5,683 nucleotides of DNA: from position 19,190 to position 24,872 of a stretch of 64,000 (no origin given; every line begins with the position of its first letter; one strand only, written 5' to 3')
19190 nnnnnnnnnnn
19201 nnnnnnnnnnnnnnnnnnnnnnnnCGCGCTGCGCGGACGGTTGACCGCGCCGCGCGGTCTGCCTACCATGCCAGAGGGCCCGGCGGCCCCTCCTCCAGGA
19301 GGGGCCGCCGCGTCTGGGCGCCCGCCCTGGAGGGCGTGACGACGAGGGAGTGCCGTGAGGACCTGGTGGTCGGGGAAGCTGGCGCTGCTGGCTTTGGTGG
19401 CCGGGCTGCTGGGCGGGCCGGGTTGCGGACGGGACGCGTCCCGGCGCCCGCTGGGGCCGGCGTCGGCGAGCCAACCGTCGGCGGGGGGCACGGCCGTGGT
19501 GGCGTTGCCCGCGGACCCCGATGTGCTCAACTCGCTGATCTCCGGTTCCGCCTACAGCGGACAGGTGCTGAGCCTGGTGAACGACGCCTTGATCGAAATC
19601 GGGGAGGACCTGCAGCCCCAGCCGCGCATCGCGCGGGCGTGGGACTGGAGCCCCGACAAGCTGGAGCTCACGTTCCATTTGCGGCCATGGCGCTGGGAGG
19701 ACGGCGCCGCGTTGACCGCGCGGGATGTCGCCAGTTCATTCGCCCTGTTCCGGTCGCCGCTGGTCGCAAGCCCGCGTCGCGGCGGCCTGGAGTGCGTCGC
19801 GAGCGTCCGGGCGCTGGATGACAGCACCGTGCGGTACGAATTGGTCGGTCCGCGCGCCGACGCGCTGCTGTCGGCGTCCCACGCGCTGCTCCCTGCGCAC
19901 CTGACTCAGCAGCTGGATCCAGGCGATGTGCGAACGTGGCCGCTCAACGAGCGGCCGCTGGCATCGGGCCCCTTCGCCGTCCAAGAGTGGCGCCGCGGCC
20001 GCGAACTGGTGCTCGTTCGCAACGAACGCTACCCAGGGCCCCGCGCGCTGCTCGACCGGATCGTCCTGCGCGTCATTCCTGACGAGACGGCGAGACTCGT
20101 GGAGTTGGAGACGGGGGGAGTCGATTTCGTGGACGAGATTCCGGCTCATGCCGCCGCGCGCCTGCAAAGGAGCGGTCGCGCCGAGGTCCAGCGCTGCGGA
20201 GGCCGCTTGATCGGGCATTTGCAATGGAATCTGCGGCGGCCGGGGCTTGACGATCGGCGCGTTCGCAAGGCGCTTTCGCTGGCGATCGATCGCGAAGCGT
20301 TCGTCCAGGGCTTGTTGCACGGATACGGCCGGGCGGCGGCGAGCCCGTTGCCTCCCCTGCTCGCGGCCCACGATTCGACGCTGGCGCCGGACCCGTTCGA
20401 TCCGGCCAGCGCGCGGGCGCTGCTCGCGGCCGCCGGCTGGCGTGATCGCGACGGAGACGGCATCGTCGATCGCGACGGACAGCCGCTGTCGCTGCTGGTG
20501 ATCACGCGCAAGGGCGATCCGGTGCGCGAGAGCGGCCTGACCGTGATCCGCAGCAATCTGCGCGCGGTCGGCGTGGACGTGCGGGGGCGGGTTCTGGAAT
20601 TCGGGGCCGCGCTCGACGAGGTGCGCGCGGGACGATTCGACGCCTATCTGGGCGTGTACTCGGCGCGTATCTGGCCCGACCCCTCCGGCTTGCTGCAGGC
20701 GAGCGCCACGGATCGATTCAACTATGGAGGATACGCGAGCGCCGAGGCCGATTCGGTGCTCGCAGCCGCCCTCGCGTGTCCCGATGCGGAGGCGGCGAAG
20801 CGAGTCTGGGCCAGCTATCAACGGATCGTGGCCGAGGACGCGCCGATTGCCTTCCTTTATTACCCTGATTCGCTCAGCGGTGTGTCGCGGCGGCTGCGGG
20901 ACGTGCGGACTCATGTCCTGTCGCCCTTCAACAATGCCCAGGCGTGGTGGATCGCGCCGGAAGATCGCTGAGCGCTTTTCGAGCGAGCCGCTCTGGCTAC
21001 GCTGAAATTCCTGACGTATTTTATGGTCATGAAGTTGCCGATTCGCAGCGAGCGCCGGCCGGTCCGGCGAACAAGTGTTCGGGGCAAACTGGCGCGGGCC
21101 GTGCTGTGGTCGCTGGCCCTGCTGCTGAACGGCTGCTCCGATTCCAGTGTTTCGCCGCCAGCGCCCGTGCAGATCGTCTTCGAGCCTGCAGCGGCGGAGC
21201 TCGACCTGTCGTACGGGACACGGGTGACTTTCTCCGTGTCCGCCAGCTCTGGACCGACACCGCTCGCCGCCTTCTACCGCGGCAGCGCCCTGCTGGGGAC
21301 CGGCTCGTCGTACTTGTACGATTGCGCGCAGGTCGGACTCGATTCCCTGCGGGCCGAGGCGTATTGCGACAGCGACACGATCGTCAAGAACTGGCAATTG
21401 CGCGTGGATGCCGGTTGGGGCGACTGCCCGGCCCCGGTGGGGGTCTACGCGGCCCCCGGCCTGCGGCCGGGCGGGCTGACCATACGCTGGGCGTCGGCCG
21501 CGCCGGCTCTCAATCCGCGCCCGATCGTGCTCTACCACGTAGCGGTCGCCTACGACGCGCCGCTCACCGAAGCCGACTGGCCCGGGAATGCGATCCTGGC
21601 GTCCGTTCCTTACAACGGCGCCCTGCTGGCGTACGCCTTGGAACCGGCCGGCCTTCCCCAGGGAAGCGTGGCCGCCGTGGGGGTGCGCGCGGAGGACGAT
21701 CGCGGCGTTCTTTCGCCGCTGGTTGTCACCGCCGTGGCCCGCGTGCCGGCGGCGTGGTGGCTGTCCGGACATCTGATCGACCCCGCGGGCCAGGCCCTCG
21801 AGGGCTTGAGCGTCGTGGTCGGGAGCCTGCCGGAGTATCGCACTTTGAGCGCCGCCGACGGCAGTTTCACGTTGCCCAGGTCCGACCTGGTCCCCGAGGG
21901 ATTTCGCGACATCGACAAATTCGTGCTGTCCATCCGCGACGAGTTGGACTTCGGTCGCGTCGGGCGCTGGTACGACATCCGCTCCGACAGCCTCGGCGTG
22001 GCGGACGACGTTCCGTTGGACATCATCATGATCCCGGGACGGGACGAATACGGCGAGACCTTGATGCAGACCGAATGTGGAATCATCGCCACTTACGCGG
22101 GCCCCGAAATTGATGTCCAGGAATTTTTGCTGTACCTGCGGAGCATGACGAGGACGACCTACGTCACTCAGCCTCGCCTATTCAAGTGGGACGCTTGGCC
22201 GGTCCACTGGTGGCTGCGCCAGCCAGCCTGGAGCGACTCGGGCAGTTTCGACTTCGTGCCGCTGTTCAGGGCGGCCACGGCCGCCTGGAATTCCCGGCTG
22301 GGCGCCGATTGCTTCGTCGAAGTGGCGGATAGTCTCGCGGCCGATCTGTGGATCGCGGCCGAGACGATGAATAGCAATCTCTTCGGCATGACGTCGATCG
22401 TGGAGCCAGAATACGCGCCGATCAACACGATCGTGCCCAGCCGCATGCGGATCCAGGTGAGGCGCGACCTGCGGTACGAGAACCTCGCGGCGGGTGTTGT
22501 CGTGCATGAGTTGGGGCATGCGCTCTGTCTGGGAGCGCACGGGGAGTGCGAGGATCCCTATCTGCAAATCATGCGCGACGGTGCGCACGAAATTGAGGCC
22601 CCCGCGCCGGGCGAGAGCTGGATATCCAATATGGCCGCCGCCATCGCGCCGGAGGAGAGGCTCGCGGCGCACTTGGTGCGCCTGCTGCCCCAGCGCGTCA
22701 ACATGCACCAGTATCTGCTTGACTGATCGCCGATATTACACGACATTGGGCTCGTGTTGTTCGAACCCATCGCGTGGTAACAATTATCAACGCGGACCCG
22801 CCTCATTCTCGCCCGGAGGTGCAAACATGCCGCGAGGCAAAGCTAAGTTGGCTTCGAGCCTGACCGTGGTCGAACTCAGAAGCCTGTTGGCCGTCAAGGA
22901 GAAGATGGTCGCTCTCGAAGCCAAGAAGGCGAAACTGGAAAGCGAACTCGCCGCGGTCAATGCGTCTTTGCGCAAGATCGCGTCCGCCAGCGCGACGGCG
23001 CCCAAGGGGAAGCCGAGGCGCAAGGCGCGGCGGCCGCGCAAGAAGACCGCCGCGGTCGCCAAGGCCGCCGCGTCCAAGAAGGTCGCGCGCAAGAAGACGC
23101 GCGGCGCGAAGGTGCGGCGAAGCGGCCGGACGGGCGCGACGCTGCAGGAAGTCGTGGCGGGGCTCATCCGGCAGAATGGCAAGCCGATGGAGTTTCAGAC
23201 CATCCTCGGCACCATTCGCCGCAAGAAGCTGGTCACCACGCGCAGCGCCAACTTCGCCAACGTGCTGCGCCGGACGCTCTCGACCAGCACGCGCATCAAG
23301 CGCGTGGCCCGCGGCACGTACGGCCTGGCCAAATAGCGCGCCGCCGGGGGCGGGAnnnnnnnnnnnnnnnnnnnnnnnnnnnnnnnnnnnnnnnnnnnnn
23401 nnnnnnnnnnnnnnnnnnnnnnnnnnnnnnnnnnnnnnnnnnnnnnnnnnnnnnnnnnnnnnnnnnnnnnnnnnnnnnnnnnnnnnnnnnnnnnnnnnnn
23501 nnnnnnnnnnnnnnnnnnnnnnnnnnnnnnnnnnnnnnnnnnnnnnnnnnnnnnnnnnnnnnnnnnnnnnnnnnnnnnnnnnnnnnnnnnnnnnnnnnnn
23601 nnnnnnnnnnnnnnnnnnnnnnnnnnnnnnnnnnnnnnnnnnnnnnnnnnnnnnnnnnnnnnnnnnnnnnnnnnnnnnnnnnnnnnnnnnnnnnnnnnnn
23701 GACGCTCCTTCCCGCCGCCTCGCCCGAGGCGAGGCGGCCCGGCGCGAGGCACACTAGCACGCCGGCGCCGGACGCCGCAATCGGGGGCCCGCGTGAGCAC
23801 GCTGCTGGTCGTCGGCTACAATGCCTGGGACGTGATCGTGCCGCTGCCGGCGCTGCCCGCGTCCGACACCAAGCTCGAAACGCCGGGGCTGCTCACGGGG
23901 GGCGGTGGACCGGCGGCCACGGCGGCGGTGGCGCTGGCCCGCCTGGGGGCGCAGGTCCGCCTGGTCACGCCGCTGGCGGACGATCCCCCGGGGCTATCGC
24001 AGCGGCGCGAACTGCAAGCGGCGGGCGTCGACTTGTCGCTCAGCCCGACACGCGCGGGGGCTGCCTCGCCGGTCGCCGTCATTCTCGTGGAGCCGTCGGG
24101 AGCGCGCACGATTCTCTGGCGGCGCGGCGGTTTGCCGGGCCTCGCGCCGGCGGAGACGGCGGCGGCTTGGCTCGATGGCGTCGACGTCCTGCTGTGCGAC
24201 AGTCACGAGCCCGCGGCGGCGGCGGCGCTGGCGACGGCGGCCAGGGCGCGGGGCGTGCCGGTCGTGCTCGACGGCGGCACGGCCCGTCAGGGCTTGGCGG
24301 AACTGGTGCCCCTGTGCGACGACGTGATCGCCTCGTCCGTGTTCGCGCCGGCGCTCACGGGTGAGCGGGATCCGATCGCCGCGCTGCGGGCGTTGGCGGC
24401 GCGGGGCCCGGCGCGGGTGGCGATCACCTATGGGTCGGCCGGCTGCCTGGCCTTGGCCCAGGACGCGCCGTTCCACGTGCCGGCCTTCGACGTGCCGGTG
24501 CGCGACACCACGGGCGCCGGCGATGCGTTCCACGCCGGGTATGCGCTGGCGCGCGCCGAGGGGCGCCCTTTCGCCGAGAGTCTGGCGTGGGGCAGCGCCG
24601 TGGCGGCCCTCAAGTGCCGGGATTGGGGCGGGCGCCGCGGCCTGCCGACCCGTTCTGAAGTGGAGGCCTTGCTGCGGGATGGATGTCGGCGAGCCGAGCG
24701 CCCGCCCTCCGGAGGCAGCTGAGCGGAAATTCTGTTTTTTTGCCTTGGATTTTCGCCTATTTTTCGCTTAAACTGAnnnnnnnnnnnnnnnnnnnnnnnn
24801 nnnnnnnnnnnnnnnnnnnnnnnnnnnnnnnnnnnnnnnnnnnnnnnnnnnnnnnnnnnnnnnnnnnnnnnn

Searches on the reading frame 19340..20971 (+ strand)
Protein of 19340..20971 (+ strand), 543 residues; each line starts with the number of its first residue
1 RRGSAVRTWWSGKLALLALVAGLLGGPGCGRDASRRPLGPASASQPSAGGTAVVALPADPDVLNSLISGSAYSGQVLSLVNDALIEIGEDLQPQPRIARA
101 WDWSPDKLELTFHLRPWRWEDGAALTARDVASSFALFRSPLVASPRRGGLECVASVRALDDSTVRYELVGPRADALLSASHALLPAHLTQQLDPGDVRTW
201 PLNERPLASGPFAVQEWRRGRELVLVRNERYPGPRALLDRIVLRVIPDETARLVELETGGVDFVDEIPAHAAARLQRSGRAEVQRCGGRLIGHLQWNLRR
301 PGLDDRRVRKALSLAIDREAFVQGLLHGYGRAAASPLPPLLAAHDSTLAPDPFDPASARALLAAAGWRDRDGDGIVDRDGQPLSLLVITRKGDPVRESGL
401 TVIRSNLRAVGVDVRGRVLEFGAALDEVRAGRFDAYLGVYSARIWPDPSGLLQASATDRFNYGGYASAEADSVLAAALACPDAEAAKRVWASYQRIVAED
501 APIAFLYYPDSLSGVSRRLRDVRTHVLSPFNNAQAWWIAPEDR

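Call 9: search_protein_families(library=pfam, proteins=[window:19340-20971:+], max_evalue=0.01)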
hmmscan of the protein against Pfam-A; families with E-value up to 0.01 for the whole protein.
window:19340-20971:+ (543 aa): 1 family
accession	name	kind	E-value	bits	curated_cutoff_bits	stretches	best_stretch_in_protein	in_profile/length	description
PF00496.27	SBP_bac_5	-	1.7e-80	271.4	32.4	1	92-455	1-360/368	Bacterial extracellular solute-binding proteins, family 5 Middle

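Call 30: search_protein_families(library=ncbifam, proteins=[window:19355-20971:+], max_evalue=0.1)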
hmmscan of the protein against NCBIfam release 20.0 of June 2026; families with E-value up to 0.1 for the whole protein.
window:19355-20971:+ (538 aa): 11 families
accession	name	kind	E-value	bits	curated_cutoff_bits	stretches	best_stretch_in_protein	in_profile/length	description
NF045467.1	Opp4A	equivalog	1e-55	189.1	650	1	38-533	28-556/556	oligopeptide ABC transporter substrate-binding protein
TIGR02294.1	nickel_nikA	equivalog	5.9e-42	143.8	393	1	73-453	33-417/501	nickel ABC transporter substrate-binding protein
NF045468.1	Opp5A_nikA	equivalog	4.6e-37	127.6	600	1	75-519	44-474/488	nickel ABC transporter substrate-binding protein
TIGR04028.1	SBP_KPN_01854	hypoth_equivalog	1.1e-28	100.1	468.5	1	69-410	24-378/509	TIGR04028 family ABC transporter substrate-binding protein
NF011689.0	PRK15109.1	equivalog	7.2e-27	94.2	560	1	147-529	156-532/547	ABC transporter substrate-binding protein SapA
NF043070.1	DppA_dipep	equivalog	4.8e-24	84.8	1005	1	63-510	49-512/535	dipeptide ABC transporter periplasmic-binding protein DppA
NF011942.0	PRK15413.1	equivalog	4.4e-23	81.8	594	1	45-364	28-345/512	glutathione ABC transporter substrate-binding protein GsiB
NF047575.1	opine_bind_CntA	exception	1e-18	67.2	800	1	73-409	63-407/535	staphylopine-dependent metal ABC transporter substrate-binding lipoprotein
NF007287.0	PRK09755.1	equivalog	2.6e-17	62.8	1098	1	68-504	56-503/535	ABC transporter substrate-binding protein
NF011684.0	PRK15104.1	equivalog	1.5e-15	56.9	947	1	78-503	72-510/543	oligopeptide ABC transporter substrate-binding protein OppA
NF010149.0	PRK13626.1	equivalog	0.032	12.9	476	1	87-249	163-312/552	HTH-type transcriptional regulator SgrR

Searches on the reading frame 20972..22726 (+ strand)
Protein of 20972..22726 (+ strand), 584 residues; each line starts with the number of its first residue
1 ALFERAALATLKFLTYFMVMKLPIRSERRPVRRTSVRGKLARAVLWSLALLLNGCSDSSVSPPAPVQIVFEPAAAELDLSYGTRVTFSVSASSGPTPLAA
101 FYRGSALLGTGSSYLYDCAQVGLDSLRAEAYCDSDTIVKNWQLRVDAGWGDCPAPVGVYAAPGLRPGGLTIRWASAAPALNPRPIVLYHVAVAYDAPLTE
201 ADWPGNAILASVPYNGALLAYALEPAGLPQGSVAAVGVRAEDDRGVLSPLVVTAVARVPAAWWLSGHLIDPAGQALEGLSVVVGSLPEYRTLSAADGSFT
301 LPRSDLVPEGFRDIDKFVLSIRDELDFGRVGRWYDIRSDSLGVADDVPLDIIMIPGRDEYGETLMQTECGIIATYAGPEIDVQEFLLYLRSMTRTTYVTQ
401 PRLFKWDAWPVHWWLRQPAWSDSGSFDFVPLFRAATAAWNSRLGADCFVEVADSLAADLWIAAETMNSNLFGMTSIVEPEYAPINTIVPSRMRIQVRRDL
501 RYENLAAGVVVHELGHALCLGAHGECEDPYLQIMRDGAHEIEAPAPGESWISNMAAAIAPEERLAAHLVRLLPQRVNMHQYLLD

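Call 9: search_protein_families(library=pfam, proteins=[window:20972-22726:+], max_evalue=0.01)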
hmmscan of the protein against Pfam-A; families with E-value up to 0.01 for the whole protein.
window:20972-22726:+ (584 aa): 1 family
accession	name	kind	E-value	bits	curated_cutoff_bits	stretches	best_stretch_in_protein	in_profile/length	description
PF13620.12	CarboxypepD_reg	-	0.0098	16.7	32.3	0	264-302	2-43/82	Carboxypeptidase regulatory-like domain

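Call 18: search_protein_families(library=pfam, proteins=[window:21029-22726:+], max_evalue=0.01)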
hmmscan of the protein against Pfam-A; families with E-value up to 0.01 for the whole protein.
window:21029-22726:+ (565 aa): 1 family
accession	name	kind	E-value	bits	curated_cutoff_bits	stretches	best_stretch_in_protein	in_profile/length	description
PF13620.12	CarboxypepD_reg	-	0.0091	16.8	32.3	0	245-283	2-43/82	Carboxypeptidase regulatory-like domain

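Call 30: search_protein_families(library=ncbifam, proteins=[window:21029-22726:+], max_evalue=0.1)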
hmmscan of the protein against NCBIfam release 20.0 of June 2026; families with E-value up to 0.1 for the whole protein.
window:21029-22726:+ (565 aa): 0 families

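Call 73: search_solved_structures(query=A4, max_evalue=1, show_alignments=2)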
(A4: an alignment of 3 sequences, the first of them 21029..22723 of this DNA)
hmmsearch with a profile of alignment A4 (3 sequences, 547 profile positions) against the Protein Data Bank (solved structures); distinct sequences matched with E-value up to 1: 13.
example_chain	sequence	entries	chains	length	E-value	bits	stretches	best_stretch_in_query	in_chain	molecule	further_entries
6fwx_A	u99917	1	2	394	0.001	20.8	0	51-93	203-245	Titin,Titin,Titin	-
2v5t_A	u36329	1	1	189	0.038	15.7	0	59-98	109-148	NEURAL CELL ADHESION MOLECULE 2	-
2wim_A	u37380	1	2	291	0.053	15.2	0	59-98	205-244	NEURAL CELL ADHESION MOLECULE 2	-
1atl_A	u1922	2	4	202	0.13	14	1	443-505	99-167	Snake venom metalloproteinase atrolysin-D | ATROLYSIN C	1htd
1dth_A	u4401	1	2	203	0.13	13.9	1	443-505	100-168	ATROLYSIN C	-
2a38_A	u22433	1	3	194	0.15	13.7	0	52-92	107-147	Titin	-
1ya5_A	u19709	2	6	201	0.15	13.7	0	52-93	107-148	N2B-TITIN ISOFORM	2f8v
9rhk_A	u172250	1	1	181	0.17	13.5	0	48-97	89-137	Titin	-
1tlk_A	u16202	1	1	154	0.77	11.4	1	51-123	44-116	TELOKIN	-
4jmg_A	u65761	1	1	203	0.85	11.2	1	102-173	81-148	Clamp Ptpn11_pY580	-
1fhg_A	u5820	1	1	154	0.86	11.2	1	51-123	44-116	TELOKIN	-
4k91_A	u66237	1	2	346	0.87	11.2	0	429-512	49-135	D-ala-D-ala-carboxypeptidase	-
2mq0_A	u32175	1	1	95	0.87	11.2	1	52-104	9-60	Myosin-binding protein C, cardiac-type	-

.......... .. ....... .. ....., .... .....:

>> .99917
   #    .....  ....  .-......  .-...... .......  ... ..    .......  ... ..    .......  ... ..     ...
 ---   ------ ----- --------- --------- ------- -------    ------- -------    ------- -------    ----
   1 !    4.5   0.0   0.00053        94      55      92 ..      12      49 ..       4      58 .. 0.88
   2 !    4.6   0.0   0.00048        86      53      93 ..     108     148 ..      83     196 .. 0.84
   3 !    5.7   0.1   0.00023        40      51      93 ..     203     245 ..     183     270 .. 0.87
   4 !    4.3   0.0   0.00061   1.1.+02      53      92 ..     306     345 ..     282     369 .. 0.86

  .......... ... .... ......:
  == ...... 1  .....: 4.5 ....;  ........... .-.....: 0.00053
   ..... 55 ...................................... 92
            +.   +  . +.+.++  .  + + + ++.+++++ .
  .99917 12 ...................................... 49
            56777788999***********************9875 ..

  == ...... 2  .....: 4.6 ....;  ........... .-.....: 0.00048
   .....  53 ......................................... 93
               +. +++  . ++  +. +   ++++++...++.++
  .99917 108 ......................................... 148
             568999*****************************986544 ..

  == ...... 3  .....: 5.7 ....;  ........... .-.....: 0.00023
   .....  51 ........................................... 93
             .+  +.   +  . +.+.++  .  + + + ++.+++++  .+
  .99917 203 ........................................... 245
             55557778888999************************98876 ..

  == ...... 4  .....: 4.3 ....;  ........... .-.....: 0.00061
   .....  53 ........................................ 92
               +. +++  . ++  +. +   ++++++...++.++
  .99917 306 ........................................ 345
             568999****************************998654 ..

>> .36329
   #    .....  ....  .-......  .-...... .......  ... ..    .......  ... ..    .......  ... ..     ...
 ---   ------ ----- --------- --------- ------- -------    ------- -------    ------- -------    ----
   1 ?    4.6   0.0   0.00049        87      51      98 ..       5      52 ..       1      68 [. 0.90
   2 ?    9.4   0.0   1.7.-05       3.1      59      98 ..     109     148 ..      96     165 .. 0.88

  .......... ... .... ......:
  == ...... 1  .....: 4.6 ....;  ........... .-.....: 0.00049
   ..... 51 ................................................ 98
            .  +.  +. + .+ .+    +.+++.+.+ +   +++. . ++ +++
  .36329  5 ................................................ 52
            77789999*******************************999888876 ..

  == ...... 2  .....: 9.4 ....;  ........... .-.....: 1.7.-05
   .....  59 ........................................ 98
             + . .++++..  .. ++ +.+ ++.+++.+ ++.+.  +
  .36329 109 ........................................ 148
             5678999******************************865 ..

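Call 84: find_homologous_proteins(query=A4, max_evalue=0.00001)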
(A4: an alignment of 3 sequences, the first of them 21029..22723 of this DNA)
Query A4 (3 sequences) (565 aa, profile of the alignment): 8 proteins with E <= 0.00001 among 8000 candidates.
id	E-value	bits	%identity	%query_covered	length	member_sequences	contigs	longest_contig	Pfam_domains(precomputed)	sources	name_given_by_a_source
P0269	9.3e-254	861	100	100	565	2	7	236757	-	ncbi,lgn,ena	-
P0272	1.2e-113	399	44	91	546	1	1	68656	-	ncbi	-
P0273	1.4e-113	398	42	98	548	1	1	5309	-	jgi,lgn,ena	-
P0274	2.3e-112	394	42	96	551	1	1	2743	-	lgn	-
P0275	1.1e-109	386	42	94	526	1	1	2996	-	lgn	-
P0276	7.1e-106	373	41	94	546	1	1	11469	-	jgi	jgi:hypothetical protein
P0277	5.2e-105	370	60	71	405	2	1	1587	-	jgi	jgi:hypothetical protein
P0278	3.2e-104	368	40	94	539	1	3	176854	-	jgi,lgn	jgi:hypothetical protein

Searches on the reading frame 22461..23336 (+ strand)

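Call 9: search_protein_families(library=pfam, proteins=[window:22461-23336:+], max_evalue=0.01)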
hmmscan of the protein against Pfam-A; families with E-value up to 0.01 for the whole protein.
window:22461-23336:+ (291 aa): 1 family
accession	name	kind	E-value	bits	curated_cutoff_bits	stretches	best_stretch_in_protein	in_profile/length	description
PF05066.19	HARE-HTH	-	0.00036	21.3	25.9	1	237-290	12-69/71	HB1, ASXL, restriction endonuclease HTH domain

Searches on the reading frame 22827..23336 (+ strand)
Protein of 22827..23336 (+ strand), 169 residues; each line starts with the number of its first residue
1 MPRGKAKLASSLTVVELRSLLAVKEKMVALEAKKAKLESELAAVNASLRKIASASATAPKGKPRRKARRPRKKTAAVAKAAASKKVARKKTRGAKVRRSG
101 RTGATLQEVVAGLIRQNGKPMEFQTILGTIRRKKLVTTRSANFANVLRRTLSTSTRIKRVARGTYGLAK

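Call 30: search_protein_families(library=ncbifam, proteins=[window:22827-23336:+], max_evalue=0.1)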
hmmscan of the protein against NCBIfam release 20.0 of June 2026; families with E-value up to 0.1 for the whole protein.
window:22827-23336:+ (169 aa): 1 family
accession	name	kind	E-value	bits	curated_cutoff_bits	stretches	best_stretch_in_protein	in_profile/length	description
TIGR01554.3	major_cap_HK97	equivalog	0.029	13.5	27.5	1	24-110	31-120/385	phage major capsid protein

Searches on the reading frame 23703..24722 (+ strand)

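Call 9: search_protein_families(library=pfam, proteins=[window:23703-24722:+], max_evalue=0.01)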
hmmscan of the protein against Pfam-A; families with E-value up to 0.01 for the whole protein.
window:23703-24722:+ (339 aa): 4 families
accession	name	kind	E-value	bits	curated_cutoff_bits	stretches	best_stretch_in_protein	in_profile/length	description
PF00294.29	PfkB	-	7.8e-40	137.5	25.8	1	35-316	5-301/302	pfkB family carbohydrate kinase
PF13439.12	Glyco_transf_4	-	7.5e-05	23.2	28.5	1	75-188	12-100/170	Glycosyltransferase Family 4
PF25270.1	Khk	-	0.0015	18.3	35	1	257-307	300-349/365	Prokaryotic ketohexokinase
PF13241.12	NAD_binding_7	-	0.0018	19.3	22.1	0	63-187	11-89/104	Putative NAD(P)-binding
